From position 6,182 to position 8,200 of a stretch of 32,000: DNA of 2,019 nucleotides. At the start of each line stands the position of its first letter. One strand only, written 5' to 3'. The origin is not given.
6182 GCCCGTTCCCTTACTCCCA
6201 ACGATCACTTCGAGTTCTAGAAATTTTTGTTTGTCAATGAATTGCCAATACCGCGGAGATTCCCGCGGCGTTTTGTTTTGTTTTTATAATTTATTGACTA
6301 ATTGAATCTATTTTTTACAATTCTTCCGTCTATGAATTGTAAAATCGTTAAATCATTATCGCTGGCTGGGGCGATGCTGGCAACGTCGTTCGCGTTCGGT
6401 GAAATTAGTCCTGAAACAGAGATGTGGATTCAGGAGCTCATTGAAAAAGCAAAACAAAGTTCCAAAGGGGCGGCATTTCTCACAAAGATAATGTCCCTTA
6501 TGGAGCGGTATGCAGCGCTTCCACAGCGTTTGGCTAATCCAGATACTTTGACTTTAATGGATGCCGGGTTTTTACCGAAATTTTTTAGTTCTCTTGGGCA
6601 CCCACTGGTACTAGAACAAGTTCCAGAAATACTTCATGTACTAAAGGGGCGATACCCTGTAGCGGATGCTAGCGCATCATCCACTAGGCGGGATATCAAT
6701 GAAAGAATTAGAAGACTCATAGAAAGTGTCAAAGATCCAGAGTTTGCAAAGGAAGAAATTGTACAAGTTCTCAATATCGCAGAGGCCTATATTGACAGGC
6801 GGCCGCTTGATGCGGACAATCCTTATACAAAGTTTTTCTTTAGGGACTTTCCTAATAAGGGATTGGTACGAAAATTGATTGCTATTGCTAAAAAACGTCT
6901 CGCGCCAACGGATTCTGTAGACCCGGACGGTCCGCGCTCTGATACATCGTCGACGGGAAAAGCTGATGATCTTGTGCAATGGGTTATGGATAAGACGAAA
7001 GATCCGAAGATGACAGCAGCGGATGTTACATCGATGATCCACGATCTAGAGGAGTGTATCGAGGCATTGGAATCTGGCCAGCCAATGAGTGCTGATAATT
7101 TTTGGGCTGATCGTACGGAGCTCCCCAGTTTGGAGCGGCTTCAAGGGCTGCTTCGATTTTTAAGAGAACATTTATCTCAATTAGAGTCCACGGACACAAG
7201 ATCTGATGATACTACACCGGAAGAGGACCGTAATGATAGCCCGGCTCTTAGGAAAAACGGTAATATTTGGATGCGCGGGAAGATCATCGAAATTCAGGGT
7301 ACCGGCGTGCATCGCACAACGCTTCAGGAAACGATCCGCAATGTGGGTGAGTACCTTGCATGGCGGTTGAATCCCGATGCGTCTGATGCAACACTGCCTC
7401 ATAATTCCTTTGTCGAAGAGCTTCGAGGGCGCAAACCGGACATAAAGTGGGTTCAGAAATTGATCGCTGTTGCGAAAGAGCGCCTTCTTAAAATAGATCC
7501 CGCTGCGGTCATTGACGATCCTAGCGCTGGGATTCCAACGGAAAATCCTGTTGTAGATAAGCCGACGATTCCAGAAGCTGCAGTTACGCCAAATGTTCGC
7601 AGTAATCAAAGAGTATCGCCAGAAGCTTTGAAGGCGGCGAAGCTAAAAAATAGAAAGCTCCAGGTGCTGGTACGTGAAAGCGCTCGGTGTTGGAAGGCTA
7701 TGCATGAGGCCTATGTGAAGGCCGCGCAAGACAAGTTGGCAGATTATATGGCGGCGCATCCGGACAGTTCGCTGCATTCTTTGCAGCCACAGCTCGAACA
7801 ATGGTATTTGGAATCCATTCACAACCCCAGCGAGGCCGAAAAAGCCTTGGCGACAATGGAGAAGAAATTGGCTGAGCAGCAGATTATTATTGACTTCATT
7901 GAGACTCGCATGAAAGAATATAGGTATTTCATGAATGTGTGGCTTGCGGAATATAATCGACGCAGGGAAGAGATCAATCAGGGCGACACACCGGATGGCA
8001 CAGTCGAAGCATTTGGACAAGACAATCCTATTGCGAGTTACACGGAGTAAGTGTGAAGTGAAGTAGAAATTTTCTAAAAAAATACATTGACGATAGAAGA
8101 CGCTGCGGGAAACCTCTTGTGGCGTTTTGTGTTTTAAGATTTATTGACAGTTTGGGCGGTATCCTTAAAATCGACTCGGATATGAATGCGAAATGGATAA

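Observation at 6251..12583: Tandem array of five genes sharing one terminator-promoter-leader module but carrying unrelated secreted payloads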

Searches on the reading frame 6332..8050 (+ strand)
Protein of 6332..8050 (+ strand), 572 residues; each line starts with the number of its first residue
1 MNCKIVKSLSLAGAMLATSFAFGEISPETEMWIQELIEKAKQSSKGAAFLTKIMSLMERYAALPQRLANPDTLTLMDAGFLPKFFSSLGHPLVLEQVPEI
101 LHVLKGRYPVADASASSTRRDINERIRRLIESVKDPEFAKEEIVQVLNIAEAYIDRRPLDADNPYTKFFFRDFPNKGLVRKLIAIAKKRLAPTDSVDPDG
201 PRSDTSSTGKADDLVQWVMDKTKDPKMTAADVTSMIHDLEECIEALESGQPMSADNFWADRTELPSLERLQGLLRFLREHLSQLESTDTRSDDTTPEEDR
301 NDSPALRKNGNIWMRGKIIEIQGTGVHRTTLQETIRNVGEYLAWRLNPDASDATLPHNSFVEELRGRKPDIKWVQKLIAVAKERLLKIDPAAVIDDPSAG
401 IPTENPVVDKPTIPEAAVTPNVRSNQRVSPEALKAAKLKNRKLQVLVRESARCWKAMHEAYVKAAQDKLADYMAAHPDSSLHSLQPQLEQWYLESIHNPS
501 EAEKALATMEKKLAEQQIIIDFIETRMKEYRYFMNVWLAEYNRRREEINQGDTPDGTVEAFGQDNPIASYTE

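Call 5: search_protein_families(library=pfam, proteins=[window:6332-8050:+], max_evalue=1)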
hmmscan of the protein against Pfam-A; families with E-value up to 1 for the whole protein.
window:6332-8050:+ (572 aa): 2 families
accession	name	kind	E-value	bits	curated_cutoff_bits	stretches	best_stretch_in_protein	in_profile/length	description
PF08689.15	Med5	-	0.34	9.1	26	1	433-539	175-273/1084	Mediator complex subunit Med5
PF11445.13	DUF2894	-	0.44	11.5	25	1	426-526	25-123/185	Protein of unknown function (DUF2894)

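Call 15: list_cluster_members(proteins=[window:6332-8050:+, window:8182-9363:+, window:9509-10621:+, window:10802-11581:+, window:11717-12583:+, window:14921-16075:-, window:13365-14633:+, window:12714-13079:+])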
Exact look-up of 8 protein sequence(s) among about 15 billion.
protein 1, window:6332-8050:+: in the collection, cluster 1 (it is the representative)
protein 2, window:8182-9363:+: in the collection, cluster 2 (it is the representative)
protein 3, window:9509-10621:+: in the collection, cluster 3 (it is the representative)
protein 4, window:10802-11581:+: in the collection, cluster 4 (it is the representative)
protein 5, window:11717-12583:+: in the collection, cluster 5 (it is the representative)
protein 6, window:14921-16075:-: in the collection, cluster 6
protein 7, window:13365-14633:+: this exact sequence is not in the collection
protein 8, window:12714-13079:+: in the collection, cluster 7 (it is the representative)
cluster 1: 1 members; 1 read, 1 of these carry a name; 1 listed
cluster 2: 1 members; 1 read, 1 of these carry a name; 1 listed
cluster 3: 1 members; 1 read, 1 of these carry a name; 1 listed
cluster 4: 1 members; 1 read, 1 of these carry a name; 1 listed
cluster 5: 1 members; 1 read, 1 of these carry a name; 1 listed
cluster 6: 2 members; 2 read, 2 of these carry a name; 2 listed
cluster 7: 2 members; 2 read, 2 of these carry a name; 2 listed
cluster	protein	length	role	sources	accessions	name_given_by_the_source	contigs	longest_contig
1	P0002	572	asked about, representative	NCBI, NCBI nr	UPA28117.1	MAG: hypothetical protein LW808_002305 [Verrucomicrobiota bacterium]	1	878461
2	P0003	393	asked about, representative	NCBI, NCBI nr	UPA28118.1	MAG: hypothetical protein LW808_002310 [Verrucomicrobiota bacterium]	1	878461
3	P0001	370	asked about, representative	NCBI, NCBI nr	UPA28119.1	MAG: hypothetical protein LW808_002315 [Verrucomicrobiota bacterium]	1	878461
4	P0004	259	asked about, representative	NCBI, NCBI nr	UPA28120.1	MAG: hypothetical protein LW808_002320 [Verrucomicrobiota bacterium]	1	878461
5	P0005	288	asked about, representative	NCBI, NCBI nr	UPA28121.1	MAG: hypothetical protein LW808_002325 [Verrucomicrobiota bacterium]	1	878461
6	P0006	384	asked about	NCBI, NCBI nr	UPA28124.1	MAG: GspE/PulE family protein [Verrucomicrobiota bacterium]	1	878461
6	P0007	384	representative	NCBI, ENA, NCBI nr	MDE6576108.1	MAG: GspE/PulE family protein [Opitutales bacterium] | GspE/PulE family protein [Opitutales bacterium]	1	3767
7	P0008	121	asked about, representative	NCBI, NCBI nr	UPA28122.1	MAG: hypothetical protein LW808_002330 [Verrucomicrobiota bacterium]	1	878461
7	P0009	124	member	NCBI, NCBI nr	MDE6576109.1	MAG: hypothetical protein K2L24_01780, partial [Opitutales bacterium] | hypothetical protein [Opitutales bacterium]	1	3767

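Call 36: find_encoding_contigs(protein=P0007, flank=10000, max_places=4)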
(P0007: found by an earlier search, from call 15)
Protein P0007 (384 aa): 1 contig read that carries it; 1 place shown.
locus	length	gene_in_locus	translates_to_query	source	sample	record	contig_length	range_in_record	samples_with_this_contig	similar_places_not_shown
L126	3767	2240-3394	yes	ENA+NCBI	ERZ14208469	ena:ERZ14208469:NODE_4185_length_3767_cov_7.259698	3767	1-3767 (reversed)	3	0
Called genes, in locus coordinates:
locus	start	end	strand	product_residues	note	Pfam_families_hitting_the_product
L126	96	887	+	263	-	-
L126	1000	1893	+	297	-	-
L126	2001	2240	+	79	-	-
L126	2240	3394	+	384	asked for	PF00437:T2SSE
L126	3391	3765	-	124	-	?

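Call 47: search_protein_families(library=ncbifam, proteins=[window:6332-8050:+], max_evalue=0.01)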
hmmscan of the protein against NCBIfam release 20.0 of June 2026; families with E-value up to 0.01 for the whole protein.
window:6332-8050:+ (572 aa): 0 families

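Call 52: predict_structure(protein=window:6332-8050:+)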
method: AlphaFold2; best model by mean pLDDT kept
length: 572 residues; sequences in the alignment: 1
mean_pLDDT: 55.5   pTM: 0.26
mean pLDDT of the five models: 55.5, 55.4, 50.3, 41.8, 36.9
residues with pLDDT >= 90: 4; 70-90: 129; 50-70: 180; < 50: 259
segments of 3 or more residues with pLDDT < 50: 1-12, 14-30, 55-123, 169-174, 192-209, 288-301, 391-454, 481-484, 513-534, 558-572
pLDDT, mean of each block of 10 residues (from residue 1): 42 47 45 53 51 48 39 37 43 39 34 37 53 66 65 61 51 53 68 40 40 67 76 82 79 67 72 88 67 40 64 80 74 82 69 68 81 80 73 38 34 31 32 36 44 50 62 68 55 56 50 46 44 49 58 50 41 29
secondary structure, 60 per line:
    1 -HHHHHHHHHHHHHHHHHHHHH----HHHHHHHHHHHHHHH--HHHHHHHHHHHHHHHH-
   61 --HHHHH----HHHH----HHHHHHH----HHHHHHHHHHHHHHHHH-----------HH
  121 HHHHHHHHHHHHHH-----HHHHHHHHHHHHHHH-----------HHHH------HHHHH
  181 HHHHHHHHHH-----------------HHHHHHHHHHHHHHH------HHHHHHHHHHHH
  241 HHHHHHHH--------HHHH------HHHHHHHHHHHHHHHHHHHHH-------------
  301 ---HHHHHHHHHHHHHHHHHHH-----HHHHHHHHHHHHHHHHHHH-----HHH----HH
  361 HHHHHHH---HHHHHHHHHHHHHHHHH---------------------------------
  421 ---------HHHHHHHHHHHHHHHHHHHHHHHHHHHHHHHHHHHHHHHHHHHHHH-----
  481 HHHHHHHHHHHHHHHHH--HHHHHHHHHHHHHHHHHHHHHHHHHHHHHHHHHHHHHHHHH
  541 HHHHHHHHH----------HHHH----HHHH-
elements in order: H2-22 H27-41 H44-59 H63-67 H72-75 H80-86 H91-107 H119-134 H140-154 H166-169 H176-190 H208-222 H229-248 H257-260 H267-287 H304-322 H328-346 H359-367 H371-387 H430-475 H481-497 H500-549 H560-563 H568-571

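Call 54: search_protein_representatives(protein=window:6332-8050:+)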
Query: 572 residues. Proteins with E-value up to 0.001 (for the whole library): 4; up to 1e-10: 2; up to 1e-30: 2. The best 4 are listed.
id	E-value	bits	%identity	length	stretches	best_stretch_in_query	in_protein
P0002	0.0e+00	1283.6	100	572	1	1-572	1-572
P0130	7.9e-202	688.0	80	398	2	285-572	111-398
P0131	4.3e-05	38.7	28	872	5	51-111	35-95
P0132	8.1e-04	34.5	36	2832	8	225-262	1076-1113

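Call 56: find_encoding_contigs(protein=P0130, flank=10000, max_places=5)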
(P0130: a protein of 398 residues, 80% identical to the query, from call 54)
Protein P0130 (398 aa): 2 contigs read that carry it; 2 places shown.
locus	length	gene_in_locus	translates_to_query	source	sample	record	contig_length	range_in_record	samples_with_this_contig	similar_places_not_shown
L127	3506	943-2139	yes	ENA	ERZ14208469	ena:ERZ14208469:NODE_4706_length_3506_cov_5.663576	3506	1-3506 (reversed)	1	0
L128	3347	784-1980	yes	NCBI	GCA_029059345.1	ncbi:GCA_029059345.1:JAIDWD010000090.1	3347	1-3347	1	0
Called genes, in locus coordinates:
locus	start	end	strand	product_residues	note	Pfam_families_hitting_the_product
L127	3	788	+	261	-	?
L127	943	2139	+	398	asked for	-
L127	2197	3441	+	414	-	-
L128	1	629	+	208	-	?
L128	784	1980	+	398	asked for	-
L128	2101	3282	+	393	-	-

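Call 63: search_solved_structures(query=window:6332-8050:+, max_evalue=1)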
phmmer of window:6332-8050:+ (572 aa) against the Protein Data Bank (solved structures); distinct sequences matched with E-value up to 1: 1.
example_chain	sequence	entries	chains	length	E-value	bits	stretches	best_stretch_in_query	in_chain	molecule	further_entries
8cba_A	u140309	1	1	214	0.13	14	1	438-492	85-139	Conjugal transfer protein traF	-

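Call 78: fold_search(model_id=the predicted structure, library=pdb)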
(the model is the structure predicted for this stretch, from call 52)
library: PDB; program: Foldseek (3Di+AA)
matches with E <= 10: 75; with E <= 0.001: 0
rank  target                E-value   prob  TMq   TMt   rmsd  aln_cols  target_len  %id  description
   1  6sga_F5               9.0e-01  0.05  0.08  0.09  35.1       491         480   12  Body domain of the mt-SSU assemblosome from Trypanosoma brucei (released 2019-09-18)
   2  8yld_v                1.2e+00  0.06  0.07  0.05  23.7       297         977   13  State 4a (S4a) of yeast 80S ribosome bound to 2 tRNAs and open eEF3 and eEF2 during translocation (released 2024-12-11)
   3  8h6q_A                1.2e+00  0.21  0.12  0.16  12.5       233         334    9  Class I sesquiterpene synthase BCBOT2 (apo) (released 2023-08-23)
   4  9ria_G                1.4e+00  0.07  0.11  0.11  20.2       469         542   11  Cryo-EM structure of tomato NRC3-AVRcap1b complex (released 2025-07-23)
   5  7jm3                  1.7e+00  0.07  0.08  0.14  21.4       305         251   13  Full-length three-dimensional structure of the influenza A virus M1 protein and its organization into a matrix layer (released 2020-08-12)
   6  5yij_A                2.1e+00  0.08  0.09  0.06  24.7       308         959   15  Structure of a Legionella effector with substrates (released 2018-05-30)
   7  8wqy_I                2.3e+00  0.09  0.07  0.20  20.9       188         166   15  Fe-O nanocluster of form-XI in the 4-fold channel of Ureaplasma diversum ferritin (released 2024-06-12)
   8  5fzt_A                2.3e+00  0.04  0.08  0.12  30.9       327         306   13  The crystal structure of R7R8 in complex with a DLC1 fragment. (released 2016-04-27)
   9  2nar_MODEL_1_A        2.9e+00  0.13  0.07  0.26  14.4       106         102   15  Solution structure of AVR3a_60-147 from Phytophthora infestans (released 2017-01-11)
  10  3edv_A                2.9e+00  0.05  0.09  0.13  29.0       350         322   13  Crystal Structure of Repeats 14-16 of Beta2-Spectrin (released 2009-01-20)
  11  3zpj                  3.2e+00  0.05  0.12  0.15  24.6       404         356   10  Crystal structure of Ton1535 from Thermococcus onnurineus NA1 (released 2013-12-04)
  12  9hny_F5               3.2e+00  0.02  0.08  0.08  36.6       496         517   11  Mitoribosomal small subunit in complex with Mettl15 and Mettl17 (released 2025-03-26)
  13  6vx8_A                3.3e+00  0.02  0.06  0.10  36.8       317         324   13  bestrophin-2 Ca2+- unbound state 2 (EGTA only) (released 2020-04-08)
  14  1cun_A                3.5e+00  0.08  0.10  0.20  20.4       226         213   15  CRYSTAL STRUCTURE OF REPEATS 16 AND 17 OF CHICKEN BRAIN ALPHA SPECTRIN (released 1999-10-06)
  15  9g6k_Li               3.5e+00  0.03  0.07  0.08  21.5       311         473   13  LSU structure derived from the LSU sample of the mitoribosome from T. gondii. (released 2024-12-11)
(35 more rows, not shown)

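Call 79: search_protein_families(library=phrogs, proteins=[window:6332-8050:+, L127:27-788:+], max_evalue=0.001)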
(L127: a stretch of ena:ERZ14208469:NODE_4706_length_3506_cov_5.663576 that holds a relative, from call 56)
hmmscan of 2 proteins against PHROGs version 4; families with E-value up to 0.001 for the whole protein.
window:6332-8050:+ (572 aa): 0 families

L127:27-788:+ (253 aa): 0 families
